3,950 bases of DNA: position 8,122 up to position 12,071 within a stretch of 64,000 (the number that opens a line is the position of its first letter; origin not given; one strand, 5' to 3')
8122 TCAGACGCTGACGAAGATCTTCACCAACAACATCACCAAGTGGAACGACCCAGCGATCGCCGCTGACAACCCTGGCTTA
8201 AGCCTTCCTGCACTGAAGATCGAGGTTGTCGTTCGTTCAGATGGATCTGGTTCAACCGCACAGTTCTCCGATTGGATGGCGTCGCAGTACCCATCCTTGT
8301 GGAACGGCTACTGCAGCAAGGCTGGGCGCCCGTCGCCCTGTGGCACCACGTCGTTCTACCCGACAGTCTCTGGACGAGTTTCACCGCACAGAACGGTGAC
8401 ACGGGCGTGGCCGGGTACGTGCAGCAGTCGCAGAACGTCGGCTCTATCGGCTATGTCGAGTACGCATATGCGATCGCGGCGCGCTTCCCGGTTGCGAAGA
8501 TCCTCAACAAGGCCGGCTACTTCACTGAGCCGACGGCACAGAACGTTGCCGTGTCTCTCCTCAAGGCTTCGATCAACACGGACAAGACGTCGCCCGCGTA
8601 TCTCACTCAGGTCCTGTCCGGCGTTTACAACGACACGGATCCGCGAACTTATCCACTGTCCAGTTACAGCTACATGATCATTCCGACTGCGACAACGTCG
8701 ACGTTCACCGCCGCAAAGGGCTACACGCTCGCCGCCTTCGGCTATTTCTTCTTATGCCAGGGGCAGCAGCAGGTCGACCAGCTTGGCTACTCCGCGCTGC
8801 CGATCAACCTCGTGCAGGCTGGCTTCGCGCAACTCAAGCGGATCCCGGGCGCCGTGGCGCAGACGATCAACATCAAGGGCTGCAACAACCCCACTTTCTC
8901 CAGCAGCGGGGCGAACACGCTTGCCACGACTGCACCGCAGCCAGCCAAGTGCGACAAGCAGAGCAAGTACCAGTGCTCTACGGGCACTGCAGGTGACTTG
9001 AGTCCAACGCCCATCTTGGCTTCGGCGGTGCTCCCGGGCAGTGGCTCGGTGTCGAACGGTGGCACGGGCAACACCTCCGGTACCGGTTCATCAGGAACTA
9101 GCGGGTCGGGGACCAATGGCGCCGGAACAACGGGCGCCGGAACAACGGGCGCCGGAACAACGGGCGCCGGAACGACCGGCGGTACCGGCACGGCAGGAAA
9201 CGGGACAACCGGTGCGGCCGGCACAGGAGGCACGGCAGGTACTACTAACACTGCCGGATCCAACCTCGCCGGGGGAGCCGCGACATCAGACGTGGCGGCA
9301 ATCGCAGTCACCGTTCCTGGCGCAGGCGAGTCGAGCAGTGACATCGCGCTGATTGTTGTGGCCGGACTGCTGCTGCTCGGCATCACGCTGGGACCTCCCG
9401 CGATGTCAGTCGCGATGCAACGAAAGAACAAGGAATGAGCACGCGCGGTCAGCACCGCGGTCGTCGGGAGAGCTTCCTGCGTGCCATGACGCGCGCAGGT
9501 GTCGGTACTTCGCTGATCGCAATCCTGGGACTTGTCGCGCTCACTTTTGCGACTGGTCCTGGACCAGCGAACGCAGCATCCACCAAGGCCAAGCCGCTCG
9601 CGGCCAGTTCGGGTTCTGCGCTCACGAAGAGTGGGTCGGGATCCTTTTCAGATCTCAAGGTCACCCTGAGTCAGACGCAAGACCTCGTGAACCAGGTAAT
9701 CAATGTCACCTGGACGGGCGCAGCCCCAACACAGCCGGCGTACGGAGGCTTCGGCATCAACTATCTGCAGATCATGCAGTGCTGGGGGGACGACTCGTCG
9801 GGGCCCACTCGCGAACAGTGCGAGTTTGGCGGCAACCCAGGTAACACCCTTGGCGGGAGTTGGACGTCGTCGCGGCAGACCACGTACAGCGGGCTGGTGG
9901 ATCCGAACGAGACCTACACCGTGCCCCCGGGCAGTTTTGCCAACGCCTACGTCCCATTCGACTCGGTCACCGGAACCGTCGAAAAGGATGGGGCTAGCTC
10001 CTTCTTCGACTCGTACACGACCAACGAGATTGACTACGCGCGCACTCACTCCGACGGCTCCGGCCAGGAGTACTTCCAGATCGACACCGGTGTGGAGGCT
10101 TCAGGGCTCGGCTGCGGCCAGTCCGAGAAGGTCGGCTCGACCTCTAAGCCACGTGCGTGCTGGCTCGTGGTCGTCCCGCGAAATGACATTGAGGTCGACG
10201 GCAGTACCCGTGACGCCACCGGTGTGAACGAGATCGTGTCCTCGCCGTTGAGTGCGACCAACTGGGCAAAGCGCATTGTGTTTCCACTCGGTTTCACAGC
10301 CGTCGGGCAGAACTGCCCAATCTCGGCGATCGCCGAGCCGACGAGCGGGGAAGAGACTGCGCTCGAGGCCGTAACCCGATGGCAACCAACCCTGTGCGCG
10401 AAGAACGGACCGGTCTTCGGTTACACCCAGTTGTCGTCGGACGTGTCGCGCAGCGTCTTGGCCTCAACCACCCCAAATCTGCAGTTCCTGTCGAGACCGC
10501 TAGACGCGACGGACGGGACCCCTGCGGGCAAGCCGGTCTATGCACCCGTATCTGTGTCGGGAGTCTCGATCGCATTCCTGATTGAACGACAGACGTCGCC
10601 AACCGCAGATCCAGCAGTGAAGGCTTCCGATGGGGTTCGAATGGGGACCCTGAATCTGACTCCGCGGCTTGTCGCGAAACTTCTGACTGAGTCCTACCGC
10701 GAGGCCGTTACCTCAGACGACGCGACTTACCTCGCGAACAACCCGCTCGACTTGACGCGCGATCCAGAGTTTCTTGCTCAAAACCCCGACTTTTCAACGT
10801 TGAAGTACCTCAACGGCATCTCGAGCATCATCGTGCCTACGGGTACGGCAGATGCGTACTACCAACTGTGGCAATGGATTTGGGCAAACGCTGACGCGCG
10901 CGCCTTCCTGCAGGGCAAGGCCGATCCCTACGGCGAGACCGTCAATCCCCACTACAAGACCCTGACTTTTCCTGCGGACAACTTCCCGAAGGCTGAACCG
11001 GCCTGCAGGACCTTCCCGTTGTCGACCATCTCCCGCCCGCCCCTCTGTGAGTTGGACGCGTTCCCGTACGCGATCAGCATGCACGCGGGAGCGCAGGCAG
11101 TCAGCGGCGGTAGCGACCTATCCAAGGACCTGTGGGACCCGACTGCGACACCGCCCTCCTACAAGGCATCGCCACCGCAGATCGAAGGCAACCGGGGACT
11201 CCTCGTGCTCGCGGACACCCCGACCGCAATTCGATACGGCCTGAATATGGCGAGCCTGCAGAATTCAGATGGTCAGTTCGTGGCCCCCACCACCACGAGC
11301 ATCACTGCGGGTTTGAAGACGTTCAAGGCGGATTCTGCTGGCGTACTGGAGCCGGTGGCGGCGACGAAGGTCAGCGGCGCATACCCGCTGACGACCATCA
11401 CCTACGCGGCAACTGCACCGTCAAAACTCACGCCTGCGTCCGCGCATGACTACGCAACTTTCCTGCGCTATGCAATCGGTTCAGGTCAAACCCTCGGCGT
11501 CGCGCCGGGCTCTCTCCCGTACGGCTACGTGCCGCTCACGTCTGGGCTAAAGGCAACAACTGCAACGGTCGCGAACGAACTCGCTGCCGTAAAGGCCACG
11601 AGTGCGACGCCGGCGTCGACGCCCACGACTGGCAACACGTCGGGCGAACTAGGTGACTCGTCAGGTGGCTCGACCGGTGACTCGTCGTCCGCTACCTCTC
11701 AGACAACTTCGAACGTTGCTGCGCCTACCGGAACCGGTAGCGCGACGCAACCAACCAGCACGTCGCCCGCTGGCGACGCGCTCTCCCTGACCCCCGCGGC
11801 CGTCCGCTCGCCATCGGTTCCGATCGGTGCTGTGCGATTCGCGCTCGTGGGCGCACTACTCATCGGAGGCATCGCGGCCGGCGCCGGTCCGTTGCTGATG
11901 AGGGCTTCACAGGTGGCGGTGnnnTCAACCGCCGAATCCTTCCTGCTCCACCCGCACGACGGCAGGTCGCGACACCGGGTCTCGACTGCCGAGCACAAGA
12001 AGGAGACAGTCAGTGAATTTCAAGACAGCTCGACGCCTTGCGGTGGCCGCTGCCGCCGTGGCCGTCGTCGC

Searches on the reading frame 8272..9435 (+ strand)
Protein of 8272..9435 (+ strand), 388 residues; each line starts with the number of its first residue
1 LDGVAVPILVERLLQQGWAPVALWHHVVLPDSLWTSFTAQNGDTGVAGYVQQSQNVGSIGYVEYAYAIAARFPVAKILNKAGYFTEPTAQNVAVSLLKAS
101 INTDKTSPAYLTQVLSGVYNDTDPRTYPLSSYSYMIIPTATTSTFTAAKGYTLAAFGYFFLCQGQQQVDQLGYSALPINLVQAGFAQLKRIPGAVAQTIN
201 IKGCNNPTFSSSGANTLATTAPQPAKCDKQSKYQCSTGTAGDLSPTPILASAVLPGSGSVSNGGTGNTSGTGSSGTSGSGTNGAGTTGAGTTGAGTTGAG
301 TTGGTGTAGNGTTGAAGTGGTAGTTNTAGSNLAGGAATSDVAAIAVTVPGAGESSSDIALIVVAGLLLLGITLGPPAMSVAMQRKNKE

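Call 18: search_protein_families(library=pfam, proteins=[window:8272-9435:+], max_evalue=0.01)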
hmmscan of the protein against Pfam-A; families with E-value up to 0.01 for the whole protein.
window:8272-9435:+ (388 aa): 1 family
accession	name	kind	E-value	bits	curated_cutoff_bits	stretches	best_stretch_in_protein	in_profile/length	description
PF12849.12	PBP_like_2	-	8e-08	32.8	27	1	33-162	157-265/267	PBP superfamily domain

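Call 19: search_protein_families(library=ncbifam, proteins=[window:8272-9435:+], max_evalue=0.01)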
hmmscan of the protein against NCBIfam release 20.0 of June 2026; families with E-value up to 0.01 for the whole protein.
window:8272-9435:+ (388 aa): 3 families
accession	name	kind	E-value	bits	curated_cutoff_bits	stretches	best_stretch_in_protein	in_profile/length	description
TIGR00975.1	3a0107s03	equivalog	7e-20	71.3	205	1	34-188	169-311/315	phosphate ABC transporter substrate-binding protein PstS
NF008171.0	PRK10918.1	equivalog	9.6e-11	41.3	339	1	38-183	197-328/346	phosphate ABC transporter substrate-binding protein PstS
TIGR02136.1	ptsS_2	subfamily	0.0088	15.3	206.6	0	51-93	204-245/295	phosphate ABC transporter substrate-binding protein PstS family protein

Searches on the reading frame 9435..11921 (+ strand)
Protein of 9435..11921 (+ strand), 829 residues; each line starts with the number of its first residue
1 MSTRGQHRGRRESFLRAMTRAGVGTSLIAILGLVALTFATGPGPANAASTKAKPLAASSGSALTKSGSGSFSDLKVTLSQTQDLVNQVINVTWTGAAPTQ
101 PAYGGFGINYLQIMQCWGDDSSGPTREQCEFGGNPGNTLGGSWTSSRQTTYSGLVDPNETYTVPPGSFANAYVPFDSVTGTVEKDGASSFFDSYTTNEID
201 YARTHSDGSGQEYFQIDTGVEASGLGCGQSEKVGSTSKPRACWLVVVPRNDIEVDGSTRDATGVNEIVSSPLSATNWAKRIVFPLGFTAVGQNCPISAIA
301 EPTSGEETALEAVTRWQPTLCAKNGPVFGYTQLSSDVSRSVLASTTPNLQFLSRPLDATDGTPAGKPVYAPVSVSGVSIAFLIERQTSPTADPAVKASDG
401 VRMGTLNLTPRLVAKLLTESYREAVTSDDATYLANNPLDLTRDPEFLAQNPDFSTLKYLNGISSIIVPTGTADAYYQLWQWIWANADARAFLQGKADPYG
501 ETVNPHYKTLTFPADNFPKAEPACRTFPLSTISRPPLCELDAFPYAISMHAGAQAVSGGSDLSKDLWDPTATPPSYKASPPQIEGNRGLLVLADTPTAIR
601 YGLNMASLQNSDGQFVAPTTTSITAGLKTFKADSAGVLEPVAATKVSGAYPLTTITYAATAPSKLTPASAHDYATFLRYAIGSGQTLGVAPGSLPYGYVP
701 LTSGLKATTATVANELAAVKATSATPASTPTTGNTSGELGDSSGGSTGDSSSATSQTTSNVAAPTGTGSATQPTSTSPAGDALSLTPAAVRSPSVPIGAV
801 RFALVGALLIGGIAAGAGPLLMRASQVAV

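Call 18: search_protein_families(library=pfam, proteins=[window:9435-11921:+], max_evalue=0.01)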
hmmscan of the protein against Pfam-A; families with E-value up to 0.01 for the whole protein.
window:9435-11921:+ (829 aa): 0 families

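Call 19: search_protein_families(library=ncbifam, proteins=[window:9435-11921:+], max_evalue=0.01)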
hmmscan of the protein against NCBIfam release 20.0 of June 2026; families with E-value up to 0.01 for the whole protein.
window:9435-11921:+ (829 aa): 1 family
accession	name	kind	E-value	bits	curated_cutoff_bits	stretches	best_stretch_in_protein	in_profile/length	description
TIGR00975.1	3a0107s03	equivalog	2.2e-10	40.1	205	1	602-713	204-311/315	phosphate ABC transporter substrate-binding protein PstS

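Call 35: search_solved_structures(query=window:9435-11921:+, max_evalue=1)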
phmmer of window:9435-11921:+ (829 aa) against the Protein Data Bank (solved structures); distinct sequences matched with E-value up to 1: 0.

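Call 47: find_homologous_proteins(query=window:9435-11921:+, max_evalue=1e-10)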
Query window:9435-11921:+ (829 aa): 899 proteins with E <= 1e-10 among 8000 candidates; the best 120 are listed.
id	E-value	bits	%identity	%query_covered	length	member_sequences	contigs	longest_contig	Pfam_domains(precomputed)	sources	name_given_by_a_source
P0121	0.0e+0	1786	100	98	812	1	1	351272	-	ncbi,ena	-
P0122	0.0e+0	1524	83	100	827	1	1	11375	-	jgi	jgi:PBP superfamily domain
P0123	6.9e-212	724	48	85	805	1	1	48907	-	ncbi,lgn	-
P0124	7.6e-210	717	47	97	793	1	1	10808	-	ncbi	-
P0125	1.1e-209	717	45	97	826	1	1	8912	-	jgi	jgi:uncharacterized membrane protein YgcG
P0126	1.4e-209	716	47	90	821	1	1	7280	-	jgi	jgi:hypothetical protein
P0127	1.0e-207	710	50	82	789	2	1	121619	-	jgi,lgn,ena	-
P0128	1.0e-207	710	48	86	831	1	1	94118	-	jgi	jgi:hypothetical protein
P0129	1.2e-207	710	48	91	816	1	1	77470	-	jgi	jgi:hypothetical protein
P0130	1.7e-207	709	49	85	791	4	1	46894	-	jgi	jgi:hypothetical protein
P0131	2.0e-206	706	47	92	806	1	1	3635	-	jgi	jgi:hypothetical protein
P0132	2.7e-206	706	50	79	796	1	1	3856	-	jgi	jgi:hypothetical protein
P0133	3.6e-206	705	44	97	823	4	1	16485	-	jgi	-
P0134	6.8e-206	704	45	96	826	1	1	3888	-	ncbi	-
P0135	7.6e-206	704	47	94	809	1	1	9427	-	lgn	-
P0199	6.2e-187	641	46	84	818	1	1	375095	-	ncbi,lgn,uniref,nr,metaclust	ncbi:hypothetical protein [Hamadaea tsunoensis]|uniref:hypothetical protein n=1 Tax=Hamadaea tsunoen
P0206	4.5e-186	639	42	98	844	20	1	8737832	-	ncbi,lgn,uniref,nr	ncbi:hypothetical protein OHA61_11755 [Streptomyces sp. NBC_00885]|uniref:hypothetical protein n=1 T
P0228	2.1e-183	630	43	96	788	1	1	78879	-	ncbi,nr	ncbi:hypothetical protein D5S17_18680 [Pseudonocardiaceae bacterium YIM PH 21723]|nr:hypothetical pr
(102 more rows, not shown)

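Call 48: find_encoding_contigs(protein=P0121, flank=10000, max_places=2)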
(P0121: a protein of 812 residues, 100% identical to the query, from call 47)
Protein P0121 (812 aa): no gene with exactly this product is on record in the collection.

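Call 49: list_cluster_members(proteins=[P0121, P0008, P0011])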
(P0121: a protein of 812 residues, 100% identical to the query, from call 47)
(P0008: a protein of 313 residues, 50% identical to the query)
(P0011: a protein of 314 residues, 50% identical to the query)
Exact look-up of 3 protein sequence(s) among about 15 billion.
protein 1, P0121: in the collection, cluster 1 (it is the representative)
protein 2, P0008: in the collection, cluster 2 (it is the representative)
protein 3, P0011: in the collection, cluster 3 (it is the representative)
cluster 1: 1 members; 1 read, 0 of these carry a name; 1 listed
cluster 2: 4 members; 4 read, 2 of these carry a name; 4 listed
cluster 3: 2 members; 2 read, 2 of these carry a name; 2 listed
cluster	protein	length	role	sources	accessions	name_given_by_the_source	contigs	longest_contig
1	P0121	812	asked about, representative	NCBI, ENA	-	-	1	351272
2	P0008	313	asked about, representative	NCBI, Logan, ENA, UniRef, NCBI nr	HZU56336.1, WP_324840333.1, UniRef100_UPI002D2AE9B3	MAG TPA: class E sortase [Actinocrinis sp.] | sortase n=1 Tax=Actinocrinis sp. TaxID=1920516 RepID=UPI002D2AE9B3 | class E sortase [Actinocrinis sp.]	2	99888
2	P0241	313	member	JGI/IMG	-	LPXTG-site transpeptidase (sortase) family protein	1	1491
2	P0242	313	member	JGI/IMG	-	-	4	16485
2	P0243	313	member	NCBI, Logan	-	-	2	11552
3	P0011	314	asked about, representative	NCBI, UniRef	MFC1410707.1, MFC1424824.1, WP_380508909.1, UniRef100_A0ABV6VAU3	sortase [Streptacidiphilus sp. N1-12] | Sortase n=2 Tax=Streptacidiphilus alkalitolerans TaxID=3342712 RepID=A0ABV6VAU3_9ACTN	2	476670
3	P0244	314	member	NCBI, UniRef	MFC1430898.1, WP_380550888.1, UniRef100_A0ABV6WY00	sortase [Streptacidiphilus sp. N1-3] | Sortase n=1 Tax=Streptacidiphilus alkalitolerans TaxID=3342712 RepID=A0ABV6WY00_9ACTN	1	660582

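Call 64: predict_structure(alignment_id=A4)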
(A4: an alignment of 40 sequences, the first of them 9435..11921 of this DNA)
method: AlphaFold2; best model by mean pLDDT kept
length: 829 residues; sequences in the alignment: 40
mean_pLDDT: 81.6   pTM: 0.78
mean pLDDT of the five models: 81.6, 79.1, 78.2, 77.5, 77.2
residues with pLDDT >= 90: 477; 70-90: 191; 50-70: 28; < 50: 133
segments of 3 or more residues with pLDDT < 50: 1-56, 723-799
pLDDT, mean of each block of 10 residues (from residue 1): 37 34 40 43 38 49 96 97 93 95 83 95 95 82 92 93 88 95 90 87 91 91 92 86 97 95 86 97 91 66 90 90 85 92 91 85 84 97 90 81 95 97 85 94 97 90 94 94 97 97 93 90 85 89 94 93 91 88 87 96 97 97 97 91 94 97 93 96 94 94 98 95 46 34 32 32 31 28 25 39 71 74 70
secondary structure, 60 per line:
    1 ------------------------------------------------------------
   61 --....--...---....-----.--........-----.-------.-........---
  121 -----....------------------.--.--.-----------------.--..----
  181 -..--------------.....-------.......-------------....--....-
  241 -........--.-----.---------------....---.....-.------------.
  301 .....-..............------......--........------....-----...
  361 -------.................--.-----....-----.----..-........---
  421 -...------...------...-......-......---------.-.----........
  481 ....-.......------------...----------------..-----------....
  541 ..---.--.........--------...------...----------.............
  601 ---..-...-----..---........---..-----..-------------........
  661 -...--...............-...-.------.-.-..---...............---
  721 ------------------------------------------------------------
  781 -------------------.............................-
elements in order (helices of 4 or more, strands of 3 or more residues): E63-66 E75-78 E87-94 E110-117 E198-202 E210-216 E230-233 E236-239 E242-249 H274-277 E281-285 E300-305 H307-320 E327-332 H335-342 E349-352 E368-384 H393-396 H410-417 H444-449 H451-455 H473-484 H486-492 H539-542 H549-557 E566-568 E575-577 E588-594 H595-600 E607-609 H620-627 E653-660 H667-681 H703-717 H800-828

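Call 67: fold_search(model_id=the predicted structure, library=pdb)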
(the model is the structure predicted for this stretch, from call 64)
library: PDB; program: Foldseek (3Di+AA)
matches with E <= 10: 790; with E <= 0.001: 41
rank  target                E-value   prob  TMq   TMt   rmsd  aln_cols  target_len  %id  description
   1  4lvq_A                2.9e-12  1.00  0.32  0.77   5.2       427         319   15  Crystal structure of the M. tuberculosis phosphate binding protein PstS3 (released 2014-03-26)
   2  1pc3_MODEL_1_A        9.5e-12  1.00  0.31  0.71   6.2       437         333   15  Crystal structure of the extracellular phosphate ABC transport receptor (PstS-1) and immunodominant antigen of (released 2004-05-18)
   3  1qui                  9.5e-12  1.00  0.29  0.69   6.2       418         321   14  PHOSPHATE-BINDING PROTEIN MUTANT WITH ASP 137 REPLACED BY GLY COMPLEX WITH BROMINE AND PHOSPHATE (released 1996-07-11)
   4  1quk                  2.3e-11  1.00  0.28  0.67   6.4       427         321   14  PHOSPHATE-BINDING PROTEIN MUTANT WITH ASP 137 REPLACED BY ASN COMPLEX WITH PHOSPHATE (released 1996-07-11)
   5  7xg8                  2.6e-11  1.00  0.29  0.76   5.8       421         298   14  Crystal structure of PstS protein from cyanophage P-SSM2 (released 2023-02-08)
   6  5wnn_A                2.6e-11  1.00  0.30  0.72   5.5       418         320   14  Crystal structure of Phosphate-binding protein PstS protein from Burkholderia pseudomallei (released 2017-08-30)
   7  8ods                  3.2e-11  1.00  0.32  0.77   5.7       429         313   15  Phosphate-Binding Protein (PstS) from Xanthomonas citri pv. citri A306 bound to phosphate (released 2023-10-11)
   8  1a40                  3.8e-11  1.00  0.28  0.68   6.3       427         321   14  PHOSPHATE-BINDING PROTEIN WITH ALA 197 REPLACED WITH TRP (released 1999-03-23)
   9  1pbp                  4.3e-11  1.00  0.28  0.67   6.4       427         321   14  FINE TUNING OF THE SPECIFICITY OF THE PERIPLASMIC PHOSPHATE TRANSPORT RECEPTOR: SITE-DIRECTED MUTAGENESIS, LIGAND BINDIN (released 1994-10-15)
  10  1a54                  4.3e-11  1.00  0.29  0.69   6.2       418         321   14  PHOSPHATE-BINDING PROTEIN MUTANT A197C LABELLED WITH A COUMARIN FLUOROPHORE AND BOUND TO DIHYDROGENPHOSPHATE ION (released 1998-10-14)
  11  1qul                  5.4e-11  1.00  0.28  0.67   6.4       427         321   14  PHOSPHATE-BINDING PROTEIN MUTANT WITH ASP 137 REPLACED BY THR COMPLEX WITH CHLORINE AND PHOSPHATE (released 1996-07-11)
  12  5i84_A                5.7e-11  1.00  0.30  0.73   5.9       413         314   15  Structure of the Xanthomonas citri phosphate-binding protein PhoX (released 2016-06-15)
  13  9k3x_E                8.9e-11  1.00  0.28  0.66   6.0       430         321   14  Cryo-EM structure of E coli pstSCAB in the pretranslocation state (released 2026-02-18)
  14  7xg7_A                9.9e-11  1.00  0.30  0.77   6.1       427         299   13  Crystal structure of PstS protein from cyanophage Syn19 (released 2023-02-08)
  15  7dm1_A                1.2e-10  1.00  0.30  0.69   6.5       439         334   13  crystal structure of the M.tuberculosis phosphate ABC transport receptor PstS-1 in complex with Fab p4-36 (released 2020-12-23)
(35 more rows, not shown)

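Call 75: find_encoding_contigs(protein=P0199, flank=10000, max_places=1)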
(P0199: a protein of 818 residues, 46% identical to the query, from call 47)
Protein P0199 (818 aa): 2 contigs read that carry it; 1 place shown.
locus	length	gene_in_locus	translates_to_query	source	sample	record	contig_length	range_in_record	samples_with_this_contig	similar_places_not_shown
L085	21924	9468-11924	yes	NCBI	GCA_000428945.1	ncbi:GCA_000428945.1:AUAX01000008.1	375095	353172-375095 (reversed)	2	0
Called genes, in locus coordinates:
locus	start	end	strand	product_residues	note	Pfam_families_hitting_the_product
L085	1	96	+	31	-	?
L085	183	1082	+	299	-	PF00528:BPD_transp_1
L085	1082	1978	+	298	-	PF00528:BPD_transp_1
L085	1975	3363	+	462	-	PF00232:Glyco_hydro_1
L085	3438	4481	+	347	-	PF02016:Peptidase_S66, PF17676:Peptidase_S66C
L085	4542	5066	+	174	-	-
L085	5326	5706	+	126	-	-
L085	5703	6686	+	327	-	PF00528:BPD_transp_1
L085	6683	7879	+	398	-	PF00528:BPD_transp_1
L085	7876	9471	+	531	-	-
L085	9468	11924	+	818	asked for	-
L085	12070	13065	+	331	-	PF12849:PBP_like_2 (weak)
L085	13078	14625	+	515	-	PF16640:Big_3_5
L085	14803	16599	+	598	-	-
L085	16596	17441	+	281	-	PF04203:Sortase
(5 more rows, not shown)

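Call 76: find_encoding_contigs(protein=P0206, flank=10000, max_places=1)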
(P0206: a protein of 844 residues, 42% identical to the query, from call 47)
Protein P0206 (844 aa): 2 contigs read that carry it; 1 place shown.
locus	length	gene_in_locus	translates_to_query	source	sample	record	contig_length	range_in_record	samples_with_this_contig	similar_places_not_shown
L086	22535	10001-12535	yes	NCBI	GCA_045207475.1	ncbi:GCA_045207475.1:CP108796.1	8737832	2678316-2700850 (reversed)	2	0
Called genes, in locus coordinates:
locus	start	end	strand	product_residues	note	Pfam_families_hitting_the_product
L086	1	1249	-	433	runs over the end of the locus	PF03460:NIR_SIR_ferr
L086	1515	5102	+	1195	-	PF02514:CobN-Mg_chel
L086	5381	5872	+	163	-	-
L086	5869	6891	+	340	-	PF00528:BPD_transp_1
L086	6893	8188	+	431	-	PF00528:BPD_transp_1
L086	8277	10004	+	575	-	PF12849:PBP_like_2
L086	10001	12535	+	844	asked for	-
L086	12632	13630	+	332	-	-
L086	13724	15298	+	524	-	PF16640:Big_3_5, PF25850:PelX_Ig (faint), PF16640:Big_3_5 (weak)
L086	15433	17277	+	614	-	-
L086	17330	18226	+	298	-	-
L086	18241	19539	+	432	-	PF16640:Big_3_5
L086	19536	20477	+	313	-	PF04203:Sortase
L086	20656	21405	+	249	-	PF02463:SMC_N (weak), PF00005:ABC_tran, PF13304:AAA_21 (faint)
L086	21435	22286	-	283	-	PF00581:Rhodanese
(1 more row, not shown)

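Call 77: find_encoding_contigs(protein=P0228, flank=10000, max_places=1)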
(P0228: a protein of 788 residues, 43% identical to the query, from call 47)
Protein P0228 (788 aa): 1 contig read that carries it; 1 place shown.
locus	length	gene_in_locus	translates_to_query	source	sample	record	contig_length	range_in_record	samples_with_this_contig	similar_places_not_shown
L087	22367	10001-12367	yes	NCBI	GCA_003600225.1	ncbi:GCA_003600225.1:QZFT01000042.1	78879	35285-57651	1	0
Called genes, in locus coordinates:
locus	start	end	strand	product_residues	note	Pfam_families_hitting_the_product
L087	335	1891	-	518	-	PF00561:Abhydrolase_1, PF08386:Abhydrolase_4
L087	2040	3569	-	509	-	PF00561:Abhydrolase_1, PF08386:Abhydrolase_4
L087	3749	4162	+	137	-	-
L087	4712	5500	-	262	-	PF00702:Hydrolase (faint), PF08282:Hydrolase_3, PF05116:S6PP (weak)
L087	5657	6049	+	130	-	-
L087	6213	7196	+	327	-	PF00528:BPD_transp_1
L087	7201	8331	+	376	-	PF00528:BPD_transp_1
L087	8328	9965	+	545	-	PF12849:PBP_like_2, PF01547:SBP_bac_1 (weak)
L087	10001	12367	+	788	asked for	-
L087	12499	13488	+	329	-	-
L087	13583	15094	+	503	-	PF16640:Big_3_5, PF13731:WxL (weak)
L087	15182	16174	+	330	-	-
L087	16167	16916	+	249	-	-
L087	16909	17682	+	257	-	-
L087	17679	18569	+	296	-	PF04203:Sortase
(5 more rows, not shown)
